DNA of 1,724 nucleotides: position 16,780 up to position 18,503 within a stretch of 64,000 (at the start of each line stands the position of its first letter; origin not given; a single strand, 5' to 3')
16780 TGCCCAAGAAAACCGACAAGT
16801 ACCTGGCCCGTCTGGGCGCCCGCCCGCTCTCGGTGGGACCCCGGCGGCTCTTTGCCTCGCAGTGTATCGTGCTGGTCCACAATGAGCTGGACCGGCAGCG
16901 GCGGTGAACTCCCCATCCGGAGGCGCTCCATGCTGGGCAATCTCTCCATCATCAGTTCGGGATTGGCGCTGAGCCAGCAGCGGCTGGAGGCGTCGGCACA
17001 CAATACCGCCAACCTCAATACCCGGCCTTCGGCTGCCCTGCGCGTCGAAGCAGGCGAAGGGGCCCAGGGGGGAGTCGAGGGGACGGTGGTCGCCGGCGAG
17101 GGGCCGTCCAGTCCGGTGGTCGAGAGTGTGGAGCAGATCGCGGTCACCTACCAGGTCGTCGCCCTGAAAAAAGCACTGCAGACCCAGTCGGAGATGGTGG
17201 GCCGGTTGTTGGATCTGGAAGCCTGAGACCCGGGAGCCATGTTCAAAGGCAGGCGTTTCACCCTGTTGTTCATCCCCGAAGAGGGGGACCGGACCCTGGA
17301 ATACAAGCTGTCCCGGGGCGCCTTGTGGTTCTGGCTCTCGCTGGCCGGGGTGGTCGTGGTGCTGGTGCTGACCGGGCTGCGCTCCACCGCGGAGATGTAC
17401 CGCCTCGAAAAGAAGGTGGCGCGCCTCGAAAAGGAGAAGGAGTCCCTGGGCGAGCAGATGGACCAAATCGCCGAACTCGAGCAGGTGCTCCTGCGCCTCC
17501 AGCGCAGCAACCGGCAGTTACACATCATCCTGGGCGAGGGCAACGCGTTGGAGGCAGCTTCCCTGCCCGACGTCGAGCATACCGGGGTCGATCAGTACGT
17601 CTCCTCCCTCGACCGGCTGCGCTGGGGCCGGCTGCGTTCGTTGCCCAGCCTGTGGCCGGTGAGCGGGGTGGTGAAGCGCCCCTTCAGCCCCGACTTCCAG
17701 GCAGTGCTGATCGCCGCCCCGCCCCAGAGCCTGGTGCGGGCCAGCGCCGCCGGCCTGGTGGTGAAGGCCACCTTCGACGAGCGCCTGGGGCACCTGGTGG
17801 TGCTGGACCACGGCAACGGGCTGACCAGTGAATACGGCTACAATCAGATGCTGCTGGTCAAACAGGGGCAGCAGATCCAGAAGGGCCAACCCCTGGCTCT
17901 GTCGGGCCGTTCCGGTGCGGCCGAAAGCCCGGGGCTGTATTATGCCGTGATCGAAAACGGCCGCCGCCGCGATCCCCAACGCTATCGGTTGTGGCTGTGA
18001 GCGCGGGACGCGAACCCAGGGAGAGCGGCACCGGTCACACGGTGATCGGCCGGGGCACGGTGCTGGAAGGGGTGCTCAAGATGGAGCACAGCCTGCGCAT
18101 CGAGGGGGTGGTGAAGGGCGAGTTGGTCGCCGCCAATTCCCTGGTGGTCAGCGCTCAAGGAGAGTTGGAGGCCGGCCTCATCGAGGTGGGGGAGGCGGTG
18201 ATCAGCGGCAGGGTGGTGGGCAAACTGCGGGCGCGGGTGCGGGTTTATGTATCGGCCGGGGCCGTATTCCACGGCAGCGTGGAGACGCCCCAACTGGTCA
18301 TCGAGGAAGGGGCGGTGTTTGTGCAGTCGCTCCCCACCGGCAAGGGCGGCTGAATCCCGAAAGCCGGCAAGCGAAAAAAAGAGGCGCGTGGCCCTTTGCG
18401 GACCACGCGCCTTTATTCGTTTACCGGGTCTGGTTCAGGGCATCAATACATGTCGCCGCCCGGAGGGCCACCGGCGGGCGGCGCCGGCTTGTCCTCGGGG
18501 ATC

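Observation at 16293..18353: Tol-Pal/CpoB operon extended by four non-canonical genes ending at a single strong terminator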

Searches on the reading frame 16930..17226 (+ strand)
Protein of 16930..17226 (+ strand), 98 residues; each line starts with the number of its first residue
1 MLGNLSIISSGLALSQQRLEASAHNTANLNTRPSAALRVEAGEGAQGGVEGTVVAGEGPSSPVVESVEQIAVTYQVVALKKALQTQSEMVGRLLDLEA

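Call 5: search_protein_families(library=pfam, proteins=[window:16930-17226:+], max_evalue=0.01)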
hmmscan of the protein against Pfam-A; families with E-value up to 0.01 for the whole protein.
window:16930-17226:+ (98 aa): 0 families

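Call 6: search_protein_families(library=ncbifam, proteins=[window:16930-17226:+], max_evalue=0.1)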
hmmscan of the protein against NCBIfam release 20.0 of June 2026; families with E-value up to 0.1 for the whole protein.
window:16930-17226:+ (98 aa): 2 families
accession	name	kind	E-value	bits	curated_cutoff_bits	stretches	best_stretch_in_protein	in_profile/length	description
TIGR02492.1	flgK_ends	equivalog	0.0023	17.3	170.75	1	5-94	3-90/437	flagellar hook-associated protein FlgK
TIGR03506.1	FlgEFG_subfam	subfamily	0.092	12.4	70.25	0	5-31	3-29/351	flagellar hook-basal body complex protein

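Call 7: search_protein_families(library=pfam, proteins=[window:16930-17226:+], max_evalue=10)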
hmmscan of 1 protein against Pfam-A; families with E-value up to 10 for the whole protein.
window:16930-17226:+ (98 aa): 1 family
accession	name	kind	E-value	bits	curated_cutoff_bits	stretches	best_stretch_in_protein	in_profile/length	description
PF00460.25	Flg_bb_rod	-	0.068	13.6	20.7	1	9-31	5-27/31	Flagella basal body rod protein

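Call 22: find_homologous_proteins(query=window:16930-17226:+, max_evalue=0.001)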
Query window:16930-17226:+ (98 aa): 26 proteins with E <= 0.001 among 37 candidates.
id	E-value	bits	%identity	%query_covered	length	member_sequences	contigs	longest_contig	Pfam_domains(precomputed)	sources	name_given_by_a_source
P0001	2.7e-51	189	100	100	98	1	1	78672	-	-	-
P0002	3.9e-44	166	90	100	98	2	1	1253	-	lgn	-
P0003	5.9e-44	165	88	100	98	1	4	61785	-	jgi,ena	jgi:hypothetical protein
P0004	1.3e-43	164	86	100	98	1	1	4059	-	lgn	-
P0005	1.5e-43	164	87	100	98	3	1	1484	-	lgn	-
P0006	8.1e-43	162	85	100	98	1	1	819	-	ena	-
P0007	2.6e-42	160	85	100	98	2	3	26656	-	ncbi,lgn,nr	ncbi:MAG: flagellar basal body rod protein [Candidatus Latescibacteria bacterium]|nr:flagellar basal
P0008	2.9e-42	160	85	100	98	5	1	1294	-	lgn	-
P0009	3.0e-42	160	84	100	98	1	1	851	-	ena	-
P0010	3.4e-42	160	85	100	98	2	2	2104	-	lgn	-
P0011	1.3e-41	158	86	100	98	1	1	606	-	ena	-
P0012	1.4e-41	158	84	100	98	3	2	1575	-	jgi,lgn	-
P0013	2.4e-41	157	85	100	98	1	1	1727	-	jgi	jgi:hypothetical protein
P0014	5.0e-41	156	84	100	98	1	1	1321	-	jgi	jgi:hypothetical protein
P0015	3.7e-40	153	81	100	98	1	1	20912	-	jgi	jgi:hypothetical protein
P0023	4.6e-13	67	42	90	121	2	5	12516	-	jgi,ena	jgi:flagellar basal body rod protein FlgG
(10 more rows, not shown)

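Call 96: find_encoding_contigs(protein=P0023, flank=6000, max_places=3)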
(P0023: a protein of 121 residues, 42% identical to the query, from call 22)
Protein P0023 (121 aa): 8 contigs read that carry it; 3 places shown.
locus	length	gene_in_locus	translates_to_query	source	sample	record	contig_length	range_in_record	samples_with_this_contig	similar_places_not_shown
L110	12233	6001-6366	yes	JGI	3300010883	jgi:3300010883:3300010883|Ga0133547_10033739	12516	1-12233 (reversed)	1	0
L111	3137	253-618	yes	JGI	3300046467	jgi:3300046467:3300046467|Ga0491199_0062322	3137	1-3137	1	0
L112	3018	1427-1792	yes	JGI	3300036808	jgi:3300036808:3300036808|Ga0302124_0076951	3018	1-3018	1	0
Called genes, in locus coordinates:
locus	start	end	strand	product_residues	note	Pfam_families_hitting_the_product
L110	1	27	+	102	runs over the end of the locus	?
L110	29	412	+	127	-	-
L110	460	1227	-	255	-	-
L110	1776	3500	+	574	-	PF00239:Resolvase, PF07508:Recombinase, PF13408:Zn_ribbon_recom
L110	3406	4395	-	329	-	PF13541:ChlI, PF01078:Mg_chelatase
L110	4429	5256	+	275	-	-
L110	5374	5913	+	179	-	-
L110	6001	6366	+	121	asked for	-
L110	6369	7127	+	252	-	PF01551:Peptidase_M23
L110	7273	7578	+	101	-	PF04519:Bactofilin (weak)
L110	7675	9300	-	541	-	PF00118:Cpn60_TCP1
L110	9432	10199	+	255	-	PF21948:LplA-B_cat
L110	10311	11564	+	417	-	PF00180:Iso_dh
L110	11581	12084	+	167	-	PF01967:MoaC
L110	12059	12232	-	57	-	?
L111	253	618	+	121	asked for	-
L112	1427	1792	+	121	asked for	-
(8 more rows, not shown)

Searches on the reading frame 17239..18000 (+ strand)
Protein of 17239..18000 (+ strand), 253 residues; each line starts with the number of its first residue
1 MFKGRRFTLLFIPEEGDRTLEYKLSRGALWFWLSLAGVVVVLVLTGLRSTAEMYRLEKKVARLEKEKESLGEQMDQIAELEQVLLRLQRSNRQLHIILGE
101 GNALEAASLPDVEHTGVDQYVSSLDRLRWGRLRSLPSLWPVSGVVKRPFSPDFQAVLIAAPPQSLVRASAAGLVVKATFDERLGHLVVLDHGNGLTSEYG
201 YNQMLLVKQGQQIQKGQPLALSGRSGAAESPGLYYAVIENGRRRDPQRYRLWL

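Call 5: search_protein_families(library=pfam, proteins=[window:17239-18000:+], max_evalue=0.01)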
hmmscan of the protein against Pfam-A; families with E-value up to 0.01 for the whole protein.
window:17239-18000:+ (253 aa): 1 family
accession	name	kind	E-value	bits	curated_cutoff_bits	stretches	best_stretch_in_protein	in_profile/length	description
PF01551.29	Peptidase_M23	-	5.6e-21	75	28.7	1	155-246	5-96/96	Peptidase family M23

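Call 6: search_protein_families(library=ncbifam, proteins=[window:17239-18000:+], max_evalue=0.1)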
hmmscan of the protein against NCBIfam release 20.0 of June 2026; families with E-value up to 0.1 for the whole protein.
window:17239-18000:+ (253 aa): 16 families
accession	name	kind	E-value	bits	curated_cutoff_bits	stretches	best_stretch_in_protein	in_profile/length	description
NF008644.1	PRK11637.1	equivalog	1.4e-21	76.9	270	1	137-248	264-381/385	murein hydrolase activator EnvC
NF041208.1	celldiv_DipM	equivalog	9.5e-13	48.1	740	1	156-249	322-416/419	cell division endopeptidase DipM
NF052530.1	Heli_ShapePgp3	exception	3.3e-12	46.1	300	1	166-246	180-260/270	peptidoglycan metallopeptidase Pgp3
NF008652.0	PRK11649.1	equivalog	2.2e-11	43.1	341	1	154-245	314-405/439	murein DD-endopeptidase MepM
NF053825.1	PdgNdpepShyA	equivalog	7.1e-11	41.4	700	1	159-245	302-388/425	peptidoglycan DD-endopeptidase ShyA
NF040883.1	amid_act_ActS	equivalog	4e-10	39.4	375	1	138-249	118-232/242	amidase activator ActS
NF052336.1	PdgHdaseHSB100310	equivalog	3.5e-09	36.5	500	1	139-242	37-146/316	peptidoglycan hydrolase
NF053738.1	S2SprSpoIIQBc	equivalog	9.5e-09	35.2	250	1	166-233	137-204/232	stage II sporulation protein SpoIIQ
NF053824.1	PdgNdpepShyC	equivalog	1.3e-07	30.9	700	1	139-248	287-391/429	peptidoglycan DD-endopeptidase ShyC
NF052529.1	PG_M23_Pgp6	exception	3.9e-07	29.1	600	1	162-247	344-429/452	peptidoglycan metallopeptidase Pgp6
NF008123.1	PRK10871.1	equivalog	5.9e-06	25.9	311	1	154-249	266-361/365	murein hydrolase activator NlpD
NF047755.1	LIC_10271_M23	exception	7.2e-06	25.9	180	1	154-246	118-205/207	LIC_10271 family cell wall hydrolase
NF050804.1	CellDivDipMCaul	equivalog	6.2e-05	22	900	1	155-236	530-612/634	cell division endopeptidase DipM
NF047408.1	SA0632_fam_LP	equivalog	0.011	15.4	70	1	38-79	9-50/68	SA0632 family lipoprotein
TIGR01843.1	type_I_hlyD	subfamily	0.048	12.6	208.65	0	200-220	52-72/422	HlyD family type I secretion periplasmic adaptor subunit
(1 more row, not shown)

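Call 47: search_solved_structures(query=window:17239-18000:+, max_evalue=0.00001, show_alignments=4)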
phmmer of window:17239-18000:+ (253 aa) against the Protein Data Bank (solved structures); distinct sequences matched with E-value up to 0.00001: 19.
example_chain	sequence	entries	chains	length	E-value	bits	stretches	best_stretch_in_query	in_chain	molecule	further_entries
8i6o_E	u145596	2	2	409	1.1e-16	64.3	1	139-248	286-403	Membrane-bound metallopeptidase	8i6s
4bh5_A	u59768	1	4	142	4.9e-16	62.2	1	137-248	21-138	MUREIN HYDROLASE ACTIVATOR ENVC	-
8c0j_B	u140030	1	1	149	8.3e-16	61.4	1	137-248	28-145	Murein hydrolase activator EnvC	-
8tzk_E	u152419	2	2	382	3.1e-13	53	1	139-249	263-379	Peptidase M23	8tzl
8hd0_E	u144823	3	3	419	5.1e-13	52.3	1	137-248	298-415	Murein hydrolase activator EnvC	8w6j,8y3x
6tpi_A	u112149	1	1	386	6.5e-13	51.9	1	137-248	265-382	Murein hydrolase activator EnvC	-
6jn1_A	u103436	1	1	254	4.8e-11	45.8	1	167-247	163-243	Peptidase M23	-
6jn0_A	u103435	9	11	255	4.8e-11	45.8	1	167-247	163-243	Peptidase M23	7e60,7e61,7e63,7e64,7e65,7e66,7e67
6jmz_A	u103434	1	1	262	5.1e-11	45.7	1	167-247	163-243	Peptidase M23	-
6jmx_A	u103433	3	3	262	9.7e-11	44.8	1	167-247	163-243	Peptidase M23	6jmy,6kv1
6jn7_A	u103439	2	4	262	3.3e-10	43.1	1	167-247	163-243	Peptidase M23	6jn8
6ue4_A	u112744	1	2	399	6.5e-10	42.1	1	159-243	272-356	ShyA endopeptidase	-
6u2a_A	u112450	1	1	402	6.6e-10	42.1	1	159-243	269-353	ShyA endopeptidase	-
5j1l_B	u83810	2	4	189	1.1e-06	31.5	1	158-252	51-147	ToxR-activated gene (TagE)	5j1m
5j1k_A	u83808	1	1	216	1.5e-06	31.1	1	158-252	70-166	ToxR-activated gene (TagE)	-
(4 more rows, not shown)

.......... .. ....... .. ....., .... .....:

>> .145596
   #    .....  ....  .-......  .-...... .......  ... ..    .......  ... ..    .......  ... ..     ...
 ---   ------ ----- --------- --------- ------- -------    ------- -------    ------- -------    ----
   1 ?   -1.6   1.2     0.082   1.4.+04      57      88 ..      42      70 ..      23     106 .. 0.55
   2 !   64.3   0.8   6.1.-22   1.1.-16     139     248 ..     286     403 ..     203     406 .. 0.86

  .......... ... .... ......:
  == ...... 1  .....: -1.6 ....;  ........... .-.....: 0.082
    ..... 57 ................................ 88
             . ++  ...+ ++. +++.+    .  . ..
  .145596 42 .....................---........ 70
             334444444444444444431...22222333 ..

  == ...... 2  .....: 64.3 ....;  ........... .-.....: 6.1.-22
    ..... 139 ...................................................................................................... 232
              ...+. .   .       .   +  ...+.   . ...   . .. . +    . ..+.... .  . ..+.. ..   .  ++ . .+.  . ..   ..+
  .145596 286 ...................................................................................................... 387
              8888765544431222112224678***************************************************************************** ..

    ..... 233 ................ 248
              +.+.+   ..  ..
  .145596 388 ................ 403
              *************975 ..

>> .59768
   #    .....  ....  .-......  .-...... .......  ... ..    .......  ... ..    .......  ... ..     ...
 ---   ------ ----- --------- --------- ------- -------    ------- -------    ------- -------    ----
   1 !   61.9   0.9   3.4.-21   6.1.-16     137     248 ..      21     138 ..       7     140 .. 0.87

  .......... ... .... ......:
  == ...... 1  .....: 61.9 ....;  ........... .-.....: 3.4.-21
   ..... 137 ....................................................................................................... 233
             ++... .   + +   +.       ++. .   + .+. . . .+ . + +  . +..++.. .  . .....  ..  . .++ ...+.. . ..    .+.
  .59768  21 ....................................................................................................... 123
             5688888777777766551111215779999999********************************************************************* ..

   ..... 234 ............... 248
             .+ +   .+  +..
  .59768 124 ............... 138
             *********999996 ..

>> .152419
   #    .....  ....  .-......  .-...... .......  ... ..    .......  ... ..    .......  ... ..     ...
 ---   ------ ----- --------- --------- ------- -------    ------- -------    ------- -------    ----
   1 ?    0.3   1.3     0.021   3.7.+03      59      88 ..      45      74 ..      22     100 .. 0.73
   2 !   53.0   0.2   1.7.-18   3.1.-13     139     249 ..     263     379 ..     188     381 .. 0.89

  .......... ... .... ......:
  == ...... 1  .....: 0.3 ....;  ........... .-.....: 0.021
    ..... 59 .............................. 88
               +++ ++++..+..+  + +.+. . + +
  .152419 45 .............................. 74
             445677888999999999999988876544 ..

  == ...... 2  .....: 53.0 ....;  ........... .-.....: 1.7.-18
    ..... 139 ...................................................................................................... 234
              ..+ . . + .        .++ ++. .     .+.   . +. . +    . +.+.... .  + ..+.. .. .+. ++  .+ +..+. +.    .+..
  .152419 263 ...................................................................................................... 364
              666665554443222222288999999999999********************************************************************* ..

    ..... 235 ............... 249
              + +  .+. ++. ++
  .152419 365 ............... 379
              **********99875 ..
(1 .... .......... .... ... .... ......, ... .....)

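Call 76: find_homologous_proteins(query=window:17239-18000:+, max_evalue=1e-10)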
Query window:17239-18000:+ (253 aa): 155 proteins with E <= 1e-10 among 5296 candidates; the best 120 are listed.
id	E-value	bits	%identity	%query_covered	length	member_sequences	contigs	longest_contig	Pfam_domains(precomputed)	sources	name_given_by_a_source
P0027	1.7e-152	524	95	100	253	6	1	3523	PF01551.30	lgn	-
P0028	7.8e-145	499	91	100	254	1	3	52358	PF01551.30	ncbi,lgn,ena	-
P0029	1.2e-144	498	89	100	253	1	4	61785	PF01551.30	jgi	jgi:septal ring factor EnvC (AmiA/AmiB activator)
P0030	1.5e-139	481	87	100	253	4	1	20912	PF01551.30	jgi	jgi:septal ring factor EnvC (AmiA/AmiB activator)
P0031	1.9e-136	471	86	100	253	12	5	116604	PF01551.30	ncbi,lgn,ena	-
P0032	2.6e-134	464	84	100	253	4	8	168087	PF01551.30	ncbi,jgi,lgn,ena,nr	ncbi:MAG: M23 family metallopeptidase [Candidatus Handelsmanbacteria bacterium]|nr:M23 family metall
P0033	2.1e-130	451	81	100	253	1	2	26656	PF01551.30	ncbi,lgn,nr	ncbi:MAG: M23 family metallopeptidase [Candidatus Latescibacteria bacterium]|nr:M23 family metallope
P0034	2.1e-129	448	79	100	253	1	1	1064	PF01551.30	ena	-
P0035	1.5e-126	439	78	100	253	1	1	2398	PF01551.30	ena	-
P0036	2.6e-108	379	69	100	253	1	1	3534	PF01551.30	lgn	-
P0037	1.9e-102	360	68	100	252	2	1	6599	PF01551.30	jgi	-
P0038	7.0e-79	283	55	100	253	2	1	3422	PF01551.30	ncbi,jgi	jgi:septal ring factor EnvC (AmiA/AmiB activator)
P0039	1.5e-77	278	55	100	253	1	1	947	PF01551.30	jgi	jgi:septal ring factor EnvC (AmiA/AmiB activator)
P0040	2.8e-77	278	54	100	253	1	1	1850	PF01551.30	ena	-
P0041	5.4e-76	273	55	100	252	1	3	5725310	PF01551.30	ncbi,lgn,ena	-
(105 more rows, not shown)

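Call 86: predict_structure(alignment_id=A5)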
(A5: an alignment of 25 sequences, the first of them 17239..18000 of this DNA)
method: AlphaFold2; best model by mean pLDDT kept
length: 253 residues; sequences in the alignment: 25
mean_pLDDT: 77.7   pTM: 0.52
mean pLDDT of the five models: 77.7, 77.5, 75.8, 75.1, 73.8
residues with pLDDT >= 90: 112; 70-90: 59; 50-70: 43; < 50: 39
segments of 3 or more residues with pLDDT < 50: 1-11, 16-21, 99-118
pLDDT, mean of each block of 10 residues (from residue 1): 44 51 64 88 86 78 76 68 73 57 40 40 63 80 94 95 95 96 97 93 97 96 94 95 89 55
secondary structure, 60 per line:
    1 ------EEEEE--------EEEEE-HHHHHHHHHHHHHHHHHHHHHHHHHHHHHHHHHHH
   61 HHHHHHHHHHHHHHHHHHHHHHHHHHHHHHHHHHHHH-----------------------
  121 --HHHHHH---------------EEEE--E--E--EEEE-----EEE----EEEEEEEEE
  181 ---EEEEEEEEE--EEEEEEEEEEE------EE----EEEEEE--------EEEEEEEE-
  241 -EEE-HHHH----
elements in order: E7-11 E20-24 H26-97 H123-128 E144-147 E156-159 E165-167 E172-180 E184-192 E195-205 E218-223 E232-239 E242-244 H246-249

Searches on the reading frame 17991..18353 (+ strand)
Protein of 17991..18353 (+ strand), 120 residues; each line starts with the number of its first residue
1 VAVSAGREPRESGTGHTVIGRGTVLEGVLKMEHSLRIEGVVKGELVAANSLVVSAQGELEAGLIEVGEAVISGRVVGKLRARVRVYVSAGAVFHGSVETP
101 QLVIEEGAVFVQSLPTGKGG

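Call 5: search_protein_families(library=pfam, proteins=[window:17991-18353:+], max_evalue=0.01)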
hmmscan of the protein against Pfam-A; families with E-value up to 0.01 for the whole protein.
window:17991-18353:+ (120 aa): 1 family
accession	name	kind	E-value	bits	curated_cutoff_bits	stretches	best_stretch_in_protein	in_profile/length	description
PF04519.19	Bactofilin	-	1.6e-20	73.6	27.9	1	17-110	1-93/98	Polymer-forming cytoskeletal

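Call 6: search_protein_families(library=ncbifam, proteins=[window:17991-18353:+], max_evalue=0.1)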
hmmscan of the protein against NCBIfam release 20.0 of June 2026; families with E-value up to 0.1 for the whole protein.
window:17991-18353:+ (120 aa): 0 families
